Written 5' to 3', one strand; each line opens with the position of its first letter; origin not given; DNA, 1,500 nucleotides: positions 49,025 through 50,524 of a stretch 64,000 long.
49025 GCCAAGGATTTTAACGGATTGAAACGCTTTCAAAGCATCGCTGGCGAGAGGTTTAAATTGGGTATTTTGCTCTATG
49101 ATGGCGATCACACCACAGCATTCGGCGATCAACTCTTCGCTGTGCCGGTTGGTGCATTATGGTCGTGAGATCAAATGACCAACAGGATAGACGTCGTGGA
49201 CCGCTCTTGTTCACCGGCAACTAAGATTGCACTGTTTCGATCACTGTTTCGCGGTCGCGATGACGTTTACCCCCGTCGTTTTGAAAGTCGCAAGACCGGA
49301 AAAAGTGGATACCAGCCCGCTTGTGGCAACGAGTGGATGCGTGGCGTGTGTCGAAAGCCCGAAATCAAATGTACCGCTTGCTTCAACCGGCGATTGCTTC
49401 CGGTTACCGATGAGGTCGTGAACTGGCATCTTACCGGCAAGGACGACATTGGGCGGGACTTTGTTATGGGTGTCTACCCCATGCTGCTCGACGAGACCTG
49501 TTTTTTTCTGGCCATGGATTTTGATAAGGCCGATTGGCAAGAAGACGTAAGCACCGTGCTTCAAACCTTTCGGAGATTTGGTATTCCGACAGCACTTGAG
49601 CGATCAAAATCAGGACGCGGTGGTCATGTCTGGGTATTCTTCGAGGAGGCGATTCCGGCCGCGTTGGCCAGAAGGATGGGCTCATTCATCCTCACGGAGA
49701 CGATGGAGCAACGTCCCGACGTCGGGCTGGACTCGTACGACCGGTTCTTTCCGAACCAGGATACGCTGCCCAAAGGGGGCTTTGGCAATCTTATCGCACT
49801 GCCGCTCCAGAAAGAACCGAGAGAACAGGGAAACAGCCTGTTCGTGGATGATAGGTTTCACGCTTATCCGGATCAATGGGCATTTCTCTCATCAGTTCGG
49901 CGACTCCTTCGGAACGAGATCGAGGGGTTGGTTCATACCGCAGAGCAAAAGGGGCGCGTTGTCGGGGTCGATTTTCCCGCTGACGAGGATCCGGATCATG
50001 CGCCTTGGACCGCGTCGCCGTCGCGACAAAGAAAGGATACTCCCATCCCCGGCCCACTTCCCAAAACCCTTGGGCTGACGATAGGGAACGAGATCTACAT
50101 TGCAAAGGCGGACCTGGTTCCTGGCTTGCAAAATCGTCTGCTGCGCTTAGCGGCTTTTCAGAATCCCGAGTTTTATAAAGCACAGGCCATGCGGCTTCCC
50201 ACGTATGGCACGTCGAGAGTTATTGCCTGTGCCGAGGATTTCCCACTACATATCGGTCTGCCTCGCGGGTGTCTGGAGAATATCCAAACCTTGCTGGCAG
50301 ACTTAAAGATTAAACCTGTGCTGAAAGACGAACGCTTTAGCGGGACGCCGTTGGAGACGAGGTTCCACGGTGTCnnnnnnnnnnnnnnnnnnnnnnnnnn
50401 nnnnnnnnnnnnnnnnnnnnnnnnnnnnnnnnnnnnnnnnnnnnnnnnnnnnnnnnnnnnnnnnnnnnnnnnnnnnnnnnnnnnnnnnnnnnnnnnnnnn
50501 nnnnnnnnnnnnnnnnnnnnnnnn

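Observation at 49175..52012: Intact 945-aa AEP-primase-like / SF2 helicase / DUF559 nuclease fusion in an otherwise decayed island: candidate uncharacterised conflict or element-replication system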

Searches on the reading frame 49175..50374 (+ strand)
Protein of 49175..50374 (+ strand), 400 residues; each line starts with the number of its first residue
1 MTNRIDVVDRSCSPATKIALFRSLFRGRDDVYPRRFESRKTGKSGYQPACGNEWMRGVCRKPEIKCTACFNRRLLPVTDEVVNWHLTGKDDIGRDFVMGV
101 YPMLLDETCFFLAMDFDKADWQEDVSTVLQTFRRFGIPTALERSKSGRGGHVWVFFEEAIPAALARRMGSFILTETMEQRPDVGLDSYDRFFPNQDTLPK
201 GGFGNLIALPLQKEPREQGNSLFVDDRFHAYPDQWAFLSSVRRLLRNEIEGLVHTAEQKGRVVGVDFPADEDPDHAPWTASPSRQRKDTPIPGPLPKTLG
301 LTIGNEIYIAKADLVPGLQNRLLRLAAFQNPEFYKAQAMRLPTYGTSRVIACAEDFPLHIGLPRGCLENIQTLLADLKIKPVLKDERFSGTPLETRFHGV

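Call 65: search_protein_families(library=pfam, alignment_id=A4, max_evalue=0.001)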
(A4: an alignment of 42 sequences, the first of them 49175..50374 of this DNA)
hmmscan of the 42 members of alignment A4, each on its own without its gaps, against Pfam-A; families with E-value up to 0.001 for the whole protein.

A. member 1, window:49175-50374:+ (400 aa): 2 families
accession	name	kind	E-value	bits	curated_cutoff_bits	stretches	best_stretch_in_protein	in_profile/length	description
PF22548.2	AEP-TOTE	-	5.1e-97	324.4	27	1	17-250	2-228/230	TOTE conflict system, Archaeo-Eukaryotic Primase domain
PF01896.25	DNA_primase_S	-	0.00021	22.1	26.8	1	120-224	22-161/163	DNA primase small subunit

B. families by the number of members that match (of 42 scanned): 20 families
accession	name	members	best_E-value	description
PF22548.2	AEP-TOTE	42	5.8e-104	TOTE conflict system, Archaeo-Eukaryotic Primase domain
PF04851.21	ResIII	40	3.8e-29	Type III restriction enzyme, res subunit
PF00270.35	DEAD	40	9.4e-16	DEAD/DEAH box helicase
PF00271.37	Helicase_C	25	7.1e-09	Helicase conserved C-terminal domain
PF00176.29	SNF2-rel_dom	9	1.3e-08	SNF2-related domain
PF13091.12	PLDc_2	8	4.3e-11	PLD-like domain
PF18766.7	SWI2_SNF2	7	2.8e-06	SWI2/SNF2 ATPase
PF13401.12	AAA_22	7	3.3e-06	AAA domain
PF04480.18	DUF559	5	1e-12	Protein of unknown function (DUF559)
PF18741.7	MTES_1575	5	6.1e-06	REase_MTES_1575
PF01896.25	DNA_primase_S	4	3.6e-08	DNA primase small subunit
PF13604.12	AAA_30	4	3.7e-05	AAA domain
PF13245.12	AAA_19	3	4.7e-05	AAA domain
PF13302.13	Acetyltransf_3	1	1.7e-17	Acetyltransferase (GNAT) domain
PF19044.6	P-loop_TraG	1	5.9e-08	TraG P-loop domain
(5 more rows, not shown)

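Call 69: predict_structure(alignment_id=A4)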
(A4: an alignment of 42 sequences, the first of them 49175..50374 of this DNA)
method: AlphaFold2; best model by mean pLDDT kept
length: 400 residues; sequences in the alignment: 42
mean_pLDDT: 92.2   pTM: 0.88
mean pLDDT of the five models: 92.2, 91.4, 90.8, 88.7, 88.5
residues with pLDDT >= 90: 338; 70-90: 35; 50-70: 18; < 50: 9
segments of 3 or more residues with pLDDT < 50: 1-3, 270-275
pLDDT, mean of each block of 10 residues (from residue 1): 71 98 97 95 95 93 92 97 98 97 98 97 98 98 97 98 97 96 94 93 94 97 98 98 98 92 72 51 65 93 97 95 94 92 92 95 96 96 93 82
secondary structure, 60 per line:
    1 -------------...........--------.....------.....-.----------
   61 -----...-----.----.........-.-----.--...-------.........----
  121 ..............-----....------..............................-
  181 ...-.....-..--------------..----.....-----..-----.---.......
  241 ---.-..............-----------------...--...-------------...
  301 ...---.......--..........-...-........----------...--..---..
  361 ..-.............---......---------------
elements in order: H14-24 E33-37 E44-48 H79-87 E98-100 E108-116 H121-134 E140-143 E150-161 H162-179 H185-189 H213-217 H234-240 H246-259 E298-303 E307-310 H316-325 E327-329 H331-338 E349-351 E359-362 H364-376 E380-385

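Call 71: fold_search(model_id=the predicted structure, library=pdb)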
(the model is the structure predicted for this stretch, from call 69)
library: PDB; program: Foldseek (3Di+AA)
matches with E <= 10: 556; with E <= 0.001: 19
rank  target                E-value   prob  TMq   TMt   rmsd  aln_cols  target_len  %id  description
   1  7nqf_B                3.2e-14  1.00  0.44  0.76   3.5       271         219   22  Prim-Pol Domain of CRISPR-associated Prim-Pol (CAPP) from Marinitoga sp. 1137 with dsDNA (released 2022-05-04)
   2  7nqe                  3.4e-14  1.00  0.43  0.77   3.6       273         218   21  Prim-Pol Domain of CRISPR-associated Prim-Pol (CAPP) from Marinitoga sp. 1137 with dGTP (released 2022-05-04)
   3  7p9j_B                5.1e-14  1.00  0.42  0.76   3.3       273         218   22  Prim-Pol Domain of CRISPR-associated Prim-Pol (CAPP) from Marinitoga sp. 1137 - Primer Initiation Complex (released 2022-05-04)
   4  7nqd_B                1.0e-13  1.00  0.44  0.79   3.4       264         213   23  Prim-Pol Domain of CRISPR-associated Prim-Pol (CAPP) from Marinitoga sp. 1137 (released 2022-05-04)
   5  7p9j_C                3.1e-13  1.00  0.44  0.80   3.5       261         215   23  Prim-Pol Domain of CRISPR-associated Prim-Pol (CAPP) from Marinitoga sp. 1137 - Primer Initiation Complex (released 2022-05-04)
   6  7nqd_A                4.6e-13  1.00  0.43  0.81   3.0       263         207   23  Prim-Pol Domain of CRISPR-associated Prim-Pol (CAPP) from Marinitoga sp. 1137 (released 2022-05-04)
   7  6sa1_D                2.7e-05  1.00  0.35  0.40   9.7       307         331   16  Post catalytic complex of Prim-PolC from Mycobacterium smegmatis with gapped DNA and 3'-dUTP (released 2020-11-18)
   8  6sa0_A                2.9e-05  1.00  0.35  0.41  10.0       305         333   15  Ternary complex of Prim-PolC from Mycobacterium smegmatis with 2nt gapped DNA and UpNHpp (released 2020-11-18)
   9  6sa1_A                8.1e-05  1.00  0.35  0.41   9.7       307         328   15  Post catalytic complex of Prim-PolC from Mycobacterium smegmatis with gapped DNA and 3'-dUTP (released 2020-11-18)
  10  5op0_B                2.4e-04  1.00  0.36  0.42  10.0       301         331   16  Structure of Prim-PolC from Mycobacterium smegmatis (released 2017-11-15)
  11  5op0_A                2.5e-04  1.00  0.36  0.42  10.0       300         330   16  Structure of Prim-PolC from Mycobacterium smegmatis (released 2017-11-15)
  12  2atz                  2.9e-04  1.00  0.29  0.61   6.2       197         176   14  Crystal structure of protein HP0184 from Helicobacter pylori (released 2005-10-11)
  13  2iru_A                3.4e-04  0.98  0.26  0.35  15.7       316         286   12  Crystal Structure of the Polymerase Domain from Mycobacterium tuberculosis Ligase D (released 2007-01-02)
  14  4mky_A                3.8e-04  0.99  0.27  0.35  15.0       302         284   12  Polymerase Domain from Mycobacterium tuberculosis Ligase D in complex with an annealed double-strand DNA break. (released 2013-12-11)
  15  2r9l_A                5.4e-04  0.94  0.24  0.32  14.8       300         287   11  Polymerase Domain from Mycobacterium tuberculosis Ligase D in complex with DNA (released 2008-01-08)
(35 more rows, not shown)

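Call 88: fold_search(model_id=the predicted structure, library=viral)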
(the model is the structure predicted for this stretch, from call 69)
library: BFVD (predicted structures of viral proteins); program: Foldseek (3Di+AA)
matches with E <= 10: 647; with E <= 0.001: 17
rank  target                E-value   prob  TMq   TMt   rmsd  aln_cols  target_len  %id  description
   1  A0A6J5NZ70            3.8e-13  1.00  0.43  0.29   6.4       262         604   22  DNA helicase, DnaB-like, C-terminal [uncultured Caudovirales phage]
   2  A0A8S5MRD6            2.1e-12  1.00  0.41  0.29   4.4       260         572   20  DNA primase small subunit [Myoviridae sp. ctOAa14]
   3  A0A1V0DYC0            7.1e-12  1.00  0.39  0.28   5.1       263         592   20  Primase [Dinoroseobacter phage vB_DshS-R5C]
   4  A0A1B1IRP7            1.1e-10  1.00  0.44  0.55   3.3       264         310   18  (no name in the UniProt tables at hand)
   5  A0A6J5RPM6            6.7e-10  1.00  0.39  0.24   3.8       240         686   18  AAA domain containing protein [uncultured Caudovirales phage]
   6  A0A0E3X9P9            4.5e-06  1.00  0.37  0.57   7.8       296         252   16  TOTE conflict system primase domain-containing protein [Gordonia phage GordTnk2]
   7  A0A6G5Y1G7            1.9e-05  1.00  0.37  0.16   5.9       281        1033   12  (no name in the UniProt tables at hand)
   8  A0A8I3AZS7            6.7e-05  1.00  0.24  0.42  14.1       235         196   11  (no name in the UniProt tables at hand)
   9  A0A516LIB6            8.9e-05  1.00  0.30  0.14   9.1       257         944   13  (no name in the UniProt tables at hand)
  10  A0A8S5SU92            2.7e-04  1.00  0.26  0.15  12.1       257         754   14  Replicative DNA helicase [Siphoviridae sp. ctFRY1]
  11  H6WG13                3.3e-04  1.00  0.22  0.26   7.9       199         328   12  Uncharacterized protein [Cyanophage S-TIM5]
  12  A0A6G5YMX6            3.5e-04  1.00  0.33  0.15  11.2       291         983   12  (no name in the UniProt tables at hand)
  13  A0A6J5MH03            4.0e-04  1.00  0.31  0.15   8.5       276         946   12  DUF927 domain-containing protein [uncultured Caudovirales phage]
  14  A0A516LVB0            5.0e-04  0.99  0.26  0.15  10.9       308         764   11  (no name in the UniProt tables at hand)
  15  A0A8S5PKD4            5.9e-04  1.00  0.36  0.16  10.1       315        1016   11  Replication protein B [Podoviridae sp. ctnCN2]
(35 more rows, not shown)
